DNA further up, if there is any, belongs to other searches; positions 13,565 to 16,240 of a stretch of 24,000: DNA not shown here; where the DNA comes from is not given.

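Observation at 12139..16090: GRE + activase + P5C-reductase-family operon: a hydroxyproline-dehydratase-like module of uncertain specificity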

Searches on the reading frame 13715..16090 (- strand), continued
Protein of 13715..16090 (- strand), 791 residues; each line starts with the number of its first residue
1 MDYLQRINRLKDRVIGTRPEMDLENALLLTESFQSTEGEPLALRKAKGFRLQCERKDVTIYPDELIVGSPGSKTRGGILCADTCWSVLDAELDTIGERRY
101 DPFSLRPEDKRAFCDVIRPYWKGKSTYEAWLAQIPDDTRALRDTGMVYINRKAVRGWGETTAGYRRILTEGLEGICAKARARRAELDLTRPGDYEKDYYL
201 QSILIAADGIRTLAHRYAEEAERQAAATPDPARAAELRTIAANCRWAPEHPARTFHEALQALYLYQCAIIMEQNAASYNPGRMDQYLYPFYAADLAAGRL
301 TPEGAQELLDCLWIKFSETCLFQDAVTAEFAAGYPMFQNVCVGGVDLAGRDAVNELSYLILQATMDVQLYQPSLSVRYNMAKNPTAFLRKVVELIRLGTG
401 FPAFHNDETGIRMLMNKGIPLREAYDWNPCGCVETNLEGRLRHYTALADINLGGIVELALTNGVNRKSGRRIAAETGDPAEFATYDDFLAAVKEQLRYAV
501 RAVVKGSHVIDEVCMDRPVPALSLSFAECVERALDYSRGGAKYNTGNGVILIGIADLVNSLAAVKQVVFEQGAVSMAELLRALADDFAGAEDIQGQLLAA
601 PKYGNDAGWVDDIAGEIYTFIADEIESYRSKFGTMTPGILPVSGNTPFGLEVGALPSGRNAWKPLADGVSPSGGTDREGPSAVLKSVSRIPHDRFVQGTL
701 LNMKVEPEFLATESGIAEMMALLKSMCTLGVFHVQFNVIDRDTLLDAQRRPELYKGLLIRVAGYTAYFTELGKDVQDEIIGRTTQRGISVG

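Call 29: find_encoding_contigs(protein=P0107, flank=10000, max_places=2)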
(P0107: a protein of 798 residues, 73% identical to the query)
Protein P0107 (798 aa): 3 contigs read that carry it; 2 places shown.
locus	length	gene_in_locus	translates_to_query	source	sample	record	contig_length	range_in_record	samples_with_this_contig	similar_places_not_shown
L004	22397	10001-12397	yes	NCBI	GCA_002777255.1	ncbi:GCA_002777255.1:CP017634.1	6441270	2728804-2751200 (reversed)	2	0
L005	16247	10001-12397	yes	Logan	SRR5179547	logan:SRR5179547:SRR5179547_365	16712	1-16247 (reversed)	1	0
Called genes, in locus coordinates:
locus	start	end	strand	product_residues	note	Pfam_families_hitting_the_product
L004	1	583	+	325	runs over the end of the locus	PF01144:CoA_trans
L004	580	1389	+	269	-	PF01144:CoA_trans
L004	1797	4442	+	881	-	PF08448:PAS_4, PF13426:PAS_9, PF00989:PAS, PF08448:PAS_4, PF13426:PAS_9, PF00990:GGDEF, PF01966:HD, PF13487:HD_5, +3 more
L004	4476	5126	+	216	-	PF00081:Sod_Fe_N, PF02777:Sod_Fe_C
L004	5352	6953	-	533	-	PF00654:Voltage_CLC, PF02080:TrkA_C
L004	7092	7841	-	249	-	PF05116:S6PP, PF08282:Hydrolase_3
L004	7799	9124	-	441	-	PF08323:Glyco_transf_5 (faint), PF13439:Glyco_transf_4, PF13579:Glyco_trans_4_4, PF20706:GT4-conflict, PF00534:Glycos_transf_1, PF13692:Glyco_trans_1_4, PF13524:Glyco_trans_1_2 (weak)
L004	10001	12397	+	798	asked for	PF02901:PFL-like, PF01228:Gly_radical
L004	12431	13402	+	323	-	PF13353:Fer4_12 (faint), PF00037:Fer4, PF12837:Fer4_6 (weak), PF12838:Fer4_7, PF13187:Fer4_9 (weak), PF13237:Fer4_10 (weak), PF14697:Fer4_21 (weak), PF04055:Radical_SAM, +2 more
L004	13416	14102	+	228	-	PF00392:GntR, PF07729:FCD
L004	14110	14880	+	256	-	PF03807:F420_oxidored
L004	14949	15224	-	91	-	-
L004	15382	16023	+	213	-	PF12844:HTH_19 (weak), PF13560:HTH_31, PF01381:HTH_3, PF00717:Peptidase_S24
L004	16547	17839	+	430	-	PF05697:Trigger_N, PF00254:FKBP_C, PF05698:Trigger_C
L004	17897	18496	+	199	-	PF00574:CLP_protease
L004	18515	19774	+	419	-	PF06689:zf-C4_ClpX, PF01078:Mg_chelatase (faint), PF05496:RuvB_N (faint), PF00004:AAA, PF07724:AAA_2, PF07728:AAA_5 (weak), PF10431:ClpB_D2-small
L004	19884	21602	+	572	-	PF01078:Mg_chelatase, PF05496:RuvB_N (faint), PF00158:Sigma54_activat, PF13191:AAA_16 (weak), PF00004:AAA, PF07728:AAA_5 (weak), PF05362:Lon_C, PF13541:ChlI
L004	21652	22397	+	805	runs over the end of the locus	PF02190:LON_substr_bdg, PF00004:AAA, PF07724:AAA_2 (weak), PF07728:AAA_5, PF22667:Lon_lid, PF05362:Lon_C, PF13541:ChlI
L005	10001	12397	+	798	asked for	PF02901:PFL-like, PF01228:Gly_radical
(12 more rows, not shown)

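Call 30: find_encoding_contigs(protein=P0005, flank=10000, max_places=2)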
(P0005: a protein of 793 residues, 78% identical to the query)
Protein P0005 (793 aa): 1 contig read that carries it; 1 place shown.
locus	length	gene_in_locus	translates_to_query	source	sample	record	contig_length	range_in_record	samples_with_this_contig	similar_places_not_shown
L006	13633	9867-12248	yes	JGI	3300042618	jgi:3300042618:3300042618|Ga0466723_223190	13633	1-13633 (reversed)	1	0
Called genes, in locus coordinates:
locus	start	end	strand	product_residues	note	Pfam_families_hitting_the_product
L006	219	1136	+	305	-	PF03703:bPH_2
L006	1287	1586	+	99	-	PF01250:Ribosomal_S6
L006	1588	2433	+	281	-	-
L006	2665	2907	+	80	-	PF01084:Ribosomal_S18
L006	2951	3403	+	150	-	PF01281:Ribosomal_L9_N, PF03948:Ribosomal_L9_C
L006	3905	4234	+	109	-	PF09685:MamF_MmsF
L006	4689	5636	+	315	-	PF01259:SAICAR_synt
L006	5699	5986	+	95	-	PF02700:PurS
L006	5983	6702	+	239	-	PF07685:GATase_3, PF13507:GATase_5, PF00117:GATase (weak)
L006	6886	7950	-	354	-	PF02844:GARS_N, PF01071:GARS_A, PF02222:ATP-grasp (weak), PF02843:GARS_C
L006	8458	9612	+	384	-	-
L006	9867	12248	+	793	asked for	PF02901:PFL-like, PF01228:Gly_radical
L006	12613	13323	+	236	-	PF04055:Radical_SAM, PF13353:Fer4_12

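Call 31: find_encoding_contigs(protein=P0006, flank=10000, max_places=2)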
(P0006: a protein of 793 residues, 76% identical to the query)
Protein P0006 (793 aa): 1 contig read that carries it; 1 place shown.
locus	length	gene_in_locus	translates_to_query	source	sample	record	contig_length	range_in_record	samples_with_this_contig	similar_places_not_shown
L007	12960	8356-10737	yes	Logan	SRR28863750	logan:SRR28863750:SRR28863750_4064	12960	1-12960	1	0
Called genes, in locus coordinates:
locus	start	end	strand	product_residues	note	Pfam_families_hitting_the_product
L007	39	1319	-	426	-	PF07195:FliD_C (weak)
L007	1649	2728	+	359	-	PF01408:GFO_IDH_MocA, PF03447:NAD_binding_3 (weak), PF22685:Gal80p_C-like (faint), PF08635:ox_reductase_C (faint), PF22725:GFO_IDH_MocA_C3, PF02894:GFO_IDH_MocA_C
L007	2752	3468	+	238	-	-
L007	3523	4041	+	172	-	PF04290:DctQ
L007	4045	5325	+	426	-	PF03553:Na_H_antiporter (faint), PF06808:DctM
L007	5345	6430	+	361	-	PF03480:DctP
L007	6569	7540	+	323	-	PF22649:Cgl0159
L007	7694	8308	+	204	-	PF00392:GntR, PF07729:FCD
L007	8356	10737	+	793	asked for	PF02901:PFL-like, PF01228:Gly_radical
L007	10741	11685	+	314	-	PF00037:Fer4 (faint), PF12837:Fer4_6 (faint), PF12838:Fer4_7, PF13187:Fer4_9 (weak), PF13237:Fer4_10 (faint), PF13353:Fer4_12 (weak), PF04055:Radical_SAM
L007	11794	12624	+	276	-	PF03446:NAD_binding_2 (weak), PF03807:F420_oxidored, PF14748:P5CR_dimer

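Call 32: find_encoding_contigs(protein=P0013, flank=10000, max_places=2)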
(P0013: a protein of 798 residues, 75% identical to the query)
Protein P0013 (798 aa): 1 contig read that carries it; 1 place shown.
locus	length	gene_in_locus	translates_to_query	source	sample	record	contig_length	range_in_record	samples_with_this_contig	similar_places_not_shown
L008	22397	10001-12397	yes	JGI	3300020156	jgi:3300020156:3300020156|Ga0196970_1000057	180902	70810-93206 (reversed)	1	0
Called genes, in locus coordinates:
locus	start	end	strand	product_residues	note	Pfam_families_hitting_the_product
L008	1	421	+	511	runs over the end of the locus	PF00370:FGGY_N, PF02782:FGGY_C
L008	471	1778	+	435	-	PF01946:Thi4 (weak), PF07992:Pyr_redox_2 (weak), PF00890:FAD_binding_2 (weak), PF01134:GIDA (weak), PF01266:DAO (weak), PF12831:FAD_oxidored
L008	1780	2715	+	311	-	PF02126:PTE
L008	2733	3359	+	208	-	PF01081:Aldolase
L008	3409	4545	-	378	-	PF01381:HTH_3, PF12844:HTH_19 (weak), PF13443:HTH_26 (weak), PF13560:HTH_31, PF03466:LysR_substrate (faint), PF13531:SBP_bac_11 (weak), PF12727:PBP_like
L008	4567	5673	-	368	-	PF00005:ABC_tran, PF13304:AAA_21 (faint)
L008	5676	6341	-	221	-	PF00528:BPD_transp_1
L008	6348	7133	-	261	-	PF01547:SBP_bac_1, PF13531:SBP_bac_11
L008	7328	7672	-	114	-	PF00486:Trans_reg_C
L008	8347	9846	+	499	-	PF14522:Cytochrome_C7 (faint), PF22113:Mtrc-MtrF_II-IV_dom (faint), PF13435:Cytochrome_C554 (faint), PF14537:Cytochrom_c3_2 (weak), PF09699:Paired_CXXCH_1, PF02335:Cytochrom_C552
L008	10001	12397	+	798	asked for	PF02901:PFL-like, PF01228:Gly_radical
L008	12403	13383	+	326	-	PF00037:Fer4 (weak), PF12837:Fer4_6 (weak), PF12838:Fer4_7, PF13187:Fer4_9, PF13237:Fer4_10, PF14697:Fer4_21 (weak), PF13353:Fer4_12 (weak), PF04055:Radical_SAM, +2 more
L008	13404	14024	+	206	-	PF00392:GntR, PF07729:FCD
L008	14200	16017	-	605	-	PF07833:Cu_amine_oxidN1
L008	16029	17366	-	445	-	-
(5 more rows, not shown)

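Call 33: list_cluster_members(proteins=[P0001, P0002, P0121, P0008, P0027])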
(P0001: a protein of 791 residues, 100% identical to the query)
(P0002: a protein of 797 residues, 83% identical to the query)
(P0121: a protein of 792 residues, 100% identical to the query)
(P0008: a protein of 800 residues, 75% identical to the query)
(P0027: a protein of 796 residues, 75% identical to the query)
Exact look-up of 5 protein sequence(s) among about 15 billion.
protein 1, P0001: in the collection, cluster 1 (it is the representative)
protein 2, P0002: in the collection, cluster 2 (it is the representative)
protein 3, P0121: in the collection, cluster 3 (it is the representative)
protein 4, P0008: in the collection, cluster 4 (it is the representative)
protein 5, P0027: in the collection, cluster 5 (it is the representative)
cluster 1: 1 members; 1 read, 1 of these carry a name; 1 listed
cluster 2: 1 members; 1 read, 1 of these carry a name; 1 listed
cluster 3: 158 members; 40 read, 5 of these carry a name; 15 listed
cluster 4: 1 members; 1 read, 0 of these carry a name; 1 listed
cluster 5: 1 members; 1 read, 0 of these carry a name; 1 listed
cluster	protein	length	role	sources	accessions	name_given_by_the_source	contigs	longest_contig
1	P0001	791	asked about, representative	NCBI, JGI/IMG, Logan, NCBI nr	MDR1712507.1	MAG: formate C-acetyltransferase/glycerol dehydratase family glycyl radical enzyme ... | formate C-acetyltransferase | formate C-acetyltransferase/glycerol dehydratase family glycyl radical enzyme ...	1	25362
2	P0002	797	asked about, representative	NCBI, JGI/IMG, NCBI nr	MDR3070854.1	MAG: formate C-acetyltransferase/glycerol dehydratase family glycyl radical enzyme ... | formate C-acetyltransferase | formate C-acetyltransferase/glycerol dehydratase family glycyl radical enzyme ...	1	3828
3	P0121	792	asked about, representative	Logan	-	-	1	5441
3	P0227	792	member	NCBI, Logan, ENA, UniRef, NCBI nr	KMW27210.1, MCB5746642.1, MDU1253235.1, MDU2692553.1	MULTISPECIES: glycyl radical protein [Bacillota] | glycyl radical protein n=1 Tax=Bacillota TaxID=1239 RepID=UPI0006721222 | formate C-acetyltransferase/glycerol dehydratase family glycyl radical enzyme ...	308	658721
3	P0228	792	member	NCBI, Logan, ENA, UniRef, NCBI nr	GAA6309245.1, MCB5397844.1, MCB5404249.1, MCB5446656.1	glycyl radical protein [Intestinibacter bartlettii] | Formate C-acetyltransferase/glycerol dehydratase family glycyl radical enzyme n=1 ... | formate C-acetyltransferase/glycerol dehydratase family glycyl radical enzyme ...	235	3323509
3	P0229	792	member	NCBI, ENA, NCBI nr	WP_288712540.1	formate C-acetyltransferase/glycerol dehydratase family glycyl radical enzyme [uncultured ...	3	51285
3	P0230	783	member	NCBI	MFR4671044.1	MAG: glycyl radical protein [Intestinibacter bartlettii]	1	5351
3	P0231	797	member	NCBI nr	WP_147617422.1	formate C-acetyltransferase/glycerol dehydratase family glycyl radical enzyme ...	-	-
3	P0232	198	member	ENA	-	-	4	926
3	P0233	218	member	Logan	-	-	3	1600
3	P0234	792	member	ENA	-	-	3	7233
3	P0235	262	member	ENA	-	-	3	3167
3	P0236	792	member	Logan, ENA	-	-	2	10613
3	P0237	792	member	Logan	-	-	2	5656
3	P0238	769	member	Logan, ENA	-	-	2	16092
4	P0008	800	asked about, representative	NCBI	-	-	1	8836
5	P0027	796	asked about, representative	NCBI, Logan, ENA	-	-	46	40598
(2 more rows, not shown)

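Call 35: find_related_loci(query=A1, collection=genome_contigs, flank=10000)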
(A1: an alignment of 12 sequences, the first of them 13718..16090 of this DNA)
Query A1 (791 aa) in genome_contigs; peptide patterns used: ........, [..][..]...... (x = any residue, [..] = any of these).
298 stretches matched a pattern; 239 encode a relative of the query (tblastn E <= 1e-3); the best 80 are kept; 80 distinct loci.
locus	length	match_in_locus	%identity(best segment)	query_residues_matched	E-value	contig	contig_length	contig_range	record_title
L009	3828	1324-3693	83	2-791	0e+0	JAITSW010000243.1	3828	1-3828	MAG: Propionibacteriaceae bacterium isolate Rs511_bin22 k119_2071610, whole genome shotgun sequence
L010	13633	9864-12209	78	3-784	0e+0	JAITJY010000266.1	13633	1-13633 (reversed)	MAG: Bifidobacteriaceae bacterium isolate Pcl387_bin30 k119_1624524, whole genome shotgun sequence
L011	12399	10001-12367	74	3-791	0e+0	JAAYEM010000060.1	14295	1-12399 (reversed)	MAG: Tissierellia bacterium isolate AS07pgkLD_129 84472_AS07, whole genome shotgun sequence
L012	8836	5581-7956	75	3-791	0e+0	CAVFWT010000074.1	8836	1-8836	bacterium isolate SRR8978372_cleanbin_000008 genome assembly, contig: Spades_SRR8978372_contig_640, whole genome shotgun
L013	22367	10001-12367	75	3-791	0e+0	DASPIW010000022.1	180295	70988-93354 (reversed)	MAG TPA_asm: Symbiobacteriaceae bacterium isolate SMAG_U11993 k141_154799, whole genome shotgun sequence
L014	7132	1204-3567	73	2-789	0e+0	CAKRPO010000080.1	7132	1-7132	uncultured Blautia sp. isolate REFINED_METABAT215_TOP10_CONTIGS_1500_ASSEMBLY_K77_MERGED__Hadza_PheChl_Fiber-Hadza-Nepal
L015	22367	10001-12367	75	3-791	0e+0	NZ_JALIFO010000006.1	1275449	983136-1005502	Cuneatibacter sp. NSJ-177 B-1669N-35_ctg00001, whole genome shotgun sequence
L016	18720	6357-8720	74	1-788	0e+0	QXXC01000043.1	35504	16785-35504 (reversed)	Clostridiaceae bacterium strain 1XD21-72 Scaffold43_1, whole genome shotgun sequence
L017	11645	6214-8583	74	2-791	0e+0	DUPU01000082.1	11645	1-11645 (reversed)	MAG TPA_asm: Clostridia bacterium isolate AS08sgBPME_346 130528_AS08, whole genome shotgun sequence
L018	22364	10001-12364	74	2-789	0e+0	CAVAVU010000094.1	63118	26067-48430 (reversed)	bacterium isolate H07600-L1_cleanbin_000043 genome assembly, contig: Spades_H07600-L1_contig_200, whole genome shotgun s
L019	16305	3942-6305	74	1-788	0e+0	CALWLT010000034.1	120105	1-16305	MAG: uncultured Lachnospiraceae bacterium isolate E0_RM__bin32 genome assembly, contig: E0_RM__k127_818471, whole genome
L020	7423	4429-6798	73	2-791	0e+0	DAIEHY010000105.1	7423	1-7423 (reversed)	MAG TPA_asm: Desulfosporosinus sp. isolate clean1016 NODE_105_length_7423_cov_3.162401, whole genome shotgun sequence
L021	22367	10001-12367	73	3-791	0e+0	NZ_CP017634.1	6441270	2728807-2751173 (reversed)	Candidatus Formimonas warabiya strain DCMF chromosome, complete genome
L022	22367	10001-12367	74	3-791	0e+0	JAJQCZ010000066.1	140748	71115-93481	MAG: Lachnospiraceae bacterium isolate C.B3_11 NODE_18_length_140748_cov_24.861009, whole genome shotgun sequence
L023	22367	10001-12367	74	3-791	0e+0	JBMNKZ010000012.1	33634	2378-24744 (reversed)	MAG: Bacillota bacterium isolate SBF912LR0HQ0055 contig_58459, whole genome shotgun sequence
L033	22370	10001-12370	72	2-791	0e+0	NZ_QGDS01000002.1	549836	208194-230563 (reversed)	Faecalicatena contorta strain NLAE-zl-C134 Ga0104392_102, whole genome shotgun sequence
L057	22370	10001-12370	71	2-791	0e+0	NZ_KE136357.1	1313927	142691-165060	Enterococcus avium ATCC 14025 acpMO-supercont1.1, whole genome shotgun sequence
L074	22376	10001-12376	71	3-791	0e+0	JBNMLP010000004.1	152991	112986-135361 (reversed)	MAG: Lachnospiraceae bacterium isolate CM_BacNC21182.14 k141_386902_length_152991_cov_20.9836, whole genome shotgun sequ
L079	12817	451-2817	71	3-791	0e+0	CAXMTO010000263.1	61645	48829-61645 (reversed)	MAG: uncultured Myxococcota bacterium isolate 07C-BC-St07_bin.23.orig genome assembly, contig: k141_1128448, whole genom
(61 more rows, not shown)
